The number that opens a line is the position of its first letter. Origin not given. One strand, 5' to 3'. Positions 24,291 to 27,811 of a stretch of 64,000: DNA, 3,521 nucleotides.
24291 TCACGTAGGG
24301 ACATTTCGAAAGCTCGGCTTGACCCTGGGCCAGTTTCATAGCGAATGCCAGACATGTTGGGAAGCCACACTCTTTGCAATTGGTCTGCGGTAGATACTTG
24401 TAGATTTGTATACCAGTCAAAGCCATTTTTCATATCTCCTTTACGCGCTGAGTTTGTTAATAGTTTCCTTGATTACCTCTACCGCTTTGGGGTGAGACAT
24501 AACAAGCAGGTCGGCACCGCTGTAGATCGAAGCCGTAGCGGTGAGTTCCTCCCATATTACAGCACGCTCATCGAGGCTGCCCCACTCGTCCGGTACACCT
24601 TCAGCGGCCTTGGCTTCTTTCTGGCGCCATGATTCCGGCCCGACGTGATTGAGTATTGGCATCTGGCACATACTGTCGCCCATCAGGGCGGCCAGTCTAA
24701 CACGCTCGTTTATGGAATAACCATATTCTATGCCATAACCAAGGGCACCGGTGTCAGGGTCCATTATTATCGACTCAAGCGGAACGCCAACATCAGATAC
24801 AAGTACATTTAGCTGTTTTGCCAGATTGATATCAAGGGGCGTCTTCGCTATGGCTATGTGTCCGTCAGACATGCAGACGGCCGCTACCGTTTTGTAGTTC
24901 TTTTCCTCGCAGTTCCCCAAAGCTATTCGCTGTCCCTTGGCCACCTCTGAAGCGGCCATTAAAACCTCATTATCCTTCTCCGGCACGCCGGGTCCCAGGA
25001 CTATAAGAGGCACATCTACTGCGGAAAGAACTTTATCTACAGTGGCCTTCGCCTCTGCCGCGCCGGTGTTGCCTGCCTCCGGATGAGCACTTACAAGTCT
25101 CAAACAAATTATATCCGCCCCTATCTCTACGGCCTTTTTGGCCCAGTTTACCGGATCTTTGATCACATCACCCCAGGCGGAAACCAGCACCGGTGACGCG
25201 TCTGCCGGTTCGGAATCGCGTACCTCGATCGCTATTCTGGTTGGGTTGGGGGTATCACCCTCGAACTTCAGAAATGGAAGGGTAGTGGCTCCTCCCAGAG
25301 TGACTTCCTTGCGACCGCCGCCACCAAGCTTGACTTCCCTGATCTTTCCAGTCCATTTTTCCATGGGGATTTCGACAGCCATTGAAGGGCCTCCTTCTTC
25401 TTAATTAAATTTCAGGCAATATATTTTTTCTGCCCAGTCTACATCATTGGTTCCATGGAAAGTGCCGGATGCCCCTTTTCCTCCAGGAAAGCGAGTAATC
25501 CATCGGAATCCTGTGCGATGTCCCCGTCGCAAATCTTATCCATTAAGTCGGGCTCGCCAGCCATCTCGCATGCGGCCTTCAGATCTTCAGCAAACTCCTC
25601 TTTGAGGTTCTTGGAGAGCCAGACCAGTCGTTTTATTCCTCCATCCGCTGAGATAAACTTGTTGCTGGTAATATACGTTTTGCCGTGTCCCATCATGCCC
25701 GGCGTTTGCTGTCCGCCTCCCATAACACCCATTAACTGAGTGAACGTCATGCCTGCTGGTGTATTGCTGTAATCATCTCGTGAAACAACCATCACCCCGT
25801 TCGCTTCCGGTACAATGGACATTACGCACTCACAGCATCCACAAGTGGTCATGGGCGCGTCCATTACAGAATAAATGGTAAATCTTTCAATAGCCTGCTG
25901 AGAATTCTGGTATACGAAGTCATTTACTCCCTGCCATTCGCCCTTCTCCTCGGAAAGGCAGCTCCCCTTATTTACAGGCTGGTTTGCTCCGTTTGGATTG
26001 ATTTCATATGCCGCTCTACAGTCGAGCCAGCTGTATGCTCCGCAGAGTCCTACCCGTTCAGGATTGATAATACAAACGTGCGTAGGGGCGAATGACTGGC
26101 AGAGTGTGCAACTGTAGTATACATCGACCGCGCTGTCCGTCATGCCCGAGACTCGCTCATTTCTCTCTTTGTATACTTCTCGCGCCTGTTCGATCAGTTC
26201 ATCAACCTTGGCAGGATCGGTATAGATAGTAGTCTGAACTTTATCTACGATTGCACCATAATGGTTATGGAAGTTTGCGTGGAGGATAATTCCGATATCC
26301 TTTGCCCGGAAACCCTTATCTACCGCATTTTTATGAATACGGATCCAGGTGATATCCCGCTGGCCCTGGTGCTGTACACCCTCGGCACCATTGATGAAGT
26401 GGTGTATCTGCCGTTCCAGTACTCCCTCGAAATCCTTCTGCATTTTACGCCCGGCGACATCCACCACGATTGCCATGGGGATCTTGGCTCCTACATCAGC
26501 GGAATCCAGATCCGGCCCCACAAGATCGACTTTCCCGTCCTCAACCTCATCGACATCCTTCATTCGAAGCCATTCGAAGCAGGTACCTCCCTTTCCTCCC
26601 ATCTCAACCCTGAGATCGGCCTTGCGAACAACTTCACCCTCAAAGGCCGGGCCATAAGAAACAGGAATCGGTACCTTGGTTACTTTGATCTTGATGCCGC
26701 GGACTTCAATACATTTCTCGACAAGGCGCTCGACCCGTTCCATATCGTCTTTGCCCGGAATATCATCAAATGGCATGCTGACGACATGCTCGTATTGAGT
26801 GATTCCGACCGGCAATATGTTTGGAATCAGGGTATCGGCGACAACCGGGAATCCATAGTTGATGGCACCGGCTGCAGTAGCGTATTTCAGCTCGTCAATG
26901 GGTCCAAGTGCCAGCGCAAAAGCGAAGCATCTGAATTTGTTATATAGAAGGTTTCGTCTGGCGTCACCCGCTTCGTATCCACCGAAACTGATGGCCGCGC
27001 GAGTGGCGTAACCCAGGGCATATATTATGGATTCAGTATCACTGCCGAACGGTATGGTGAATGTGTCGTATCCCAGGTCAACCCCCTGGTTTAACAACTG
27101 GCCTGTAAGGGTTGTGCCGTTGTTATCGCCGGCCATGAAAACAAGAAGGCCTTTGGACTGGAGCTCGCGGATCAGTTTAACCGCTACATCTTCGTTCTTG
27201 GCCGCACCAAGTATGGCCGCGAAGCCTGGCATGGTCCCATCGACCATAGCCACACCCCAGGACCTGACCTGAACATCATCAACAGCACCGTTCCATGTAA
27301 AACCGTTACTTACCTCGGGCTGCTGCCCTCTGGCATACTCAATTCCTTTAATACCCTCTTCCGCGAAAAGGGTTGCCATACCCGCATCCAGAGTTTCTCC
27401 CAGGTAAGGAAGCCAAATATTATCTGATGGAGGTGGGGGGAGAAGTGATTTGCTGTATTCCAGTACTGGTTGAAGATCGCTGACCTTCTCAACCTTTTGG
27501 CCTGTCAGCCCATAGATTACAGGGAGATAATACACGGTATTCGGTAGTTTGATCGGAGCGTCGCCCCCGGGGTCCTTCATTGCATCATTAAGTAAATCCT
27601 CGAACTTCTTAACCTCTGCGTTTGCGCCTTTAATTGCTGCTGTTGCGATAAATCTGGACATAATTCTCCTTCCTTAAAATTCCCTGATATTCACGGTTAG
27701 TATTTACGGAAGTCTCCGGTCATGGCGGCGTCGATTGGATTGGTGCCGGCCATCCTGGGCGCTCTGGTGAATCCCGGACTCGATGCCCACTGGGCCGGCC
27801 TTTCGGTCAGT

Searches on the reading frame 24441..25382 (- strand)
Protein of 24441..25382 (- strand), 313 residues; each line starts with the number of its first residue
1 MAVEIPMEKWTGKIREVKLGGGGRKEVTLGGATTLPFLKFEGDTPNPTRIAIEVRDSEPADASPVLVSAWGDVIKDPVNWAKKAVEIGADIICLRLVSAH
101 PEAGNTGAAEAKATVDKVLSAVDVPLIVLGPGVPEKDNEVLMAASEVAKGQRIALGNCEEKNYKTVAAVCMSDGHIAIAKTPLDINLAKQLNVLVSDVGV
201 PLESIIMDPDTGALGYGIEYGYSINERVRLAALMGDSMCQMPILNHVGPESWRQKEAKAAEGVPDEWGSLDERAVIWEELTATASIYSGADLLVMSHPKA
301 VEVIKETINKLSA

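Call 33: search_protein_families(library=pfam, proteins=[window:24441-25382:-], max_evalue=0.001)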
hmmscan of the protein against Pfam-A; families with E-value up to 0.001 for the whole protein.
window:24441-25382:- (313 aa): 1 family
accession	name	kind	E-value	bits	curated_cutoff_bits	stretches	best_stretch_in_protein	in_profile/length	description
PF03599.22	CdhD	-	1e-41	143.5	24.8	1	16-256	1-223/387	CO dehydrogenase/acetyl-CoA synthase delta subunit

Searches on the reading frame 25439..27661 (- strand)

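Call 33: search_protein_families(library=pfam, proteins=[window:25439-27661:-], max_evalue=0.001)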
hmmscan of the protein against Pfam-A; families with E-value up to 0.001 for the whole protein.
window:25439-27661:- (740 aa): 3 families
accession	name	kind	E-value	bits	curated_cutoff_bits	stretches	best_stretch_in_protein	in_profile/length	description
PF19436.4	ACS_CODH_B_C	-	3.8e-115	384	25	1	497-740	1-245/245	ACS/CODH beta subunit C-terminal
PF03598.20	CdhC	-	3e-63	212.8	24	1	332-486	1-155/155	CO dehydrogenase/acetyl-CoA synthase complex beta subunit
PF18537.6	CODH_A_N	-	9e-23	80.5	32.2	1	22-109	2-82/83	Carbon monoxide dehydrogenase subunit alpha N-terminal domain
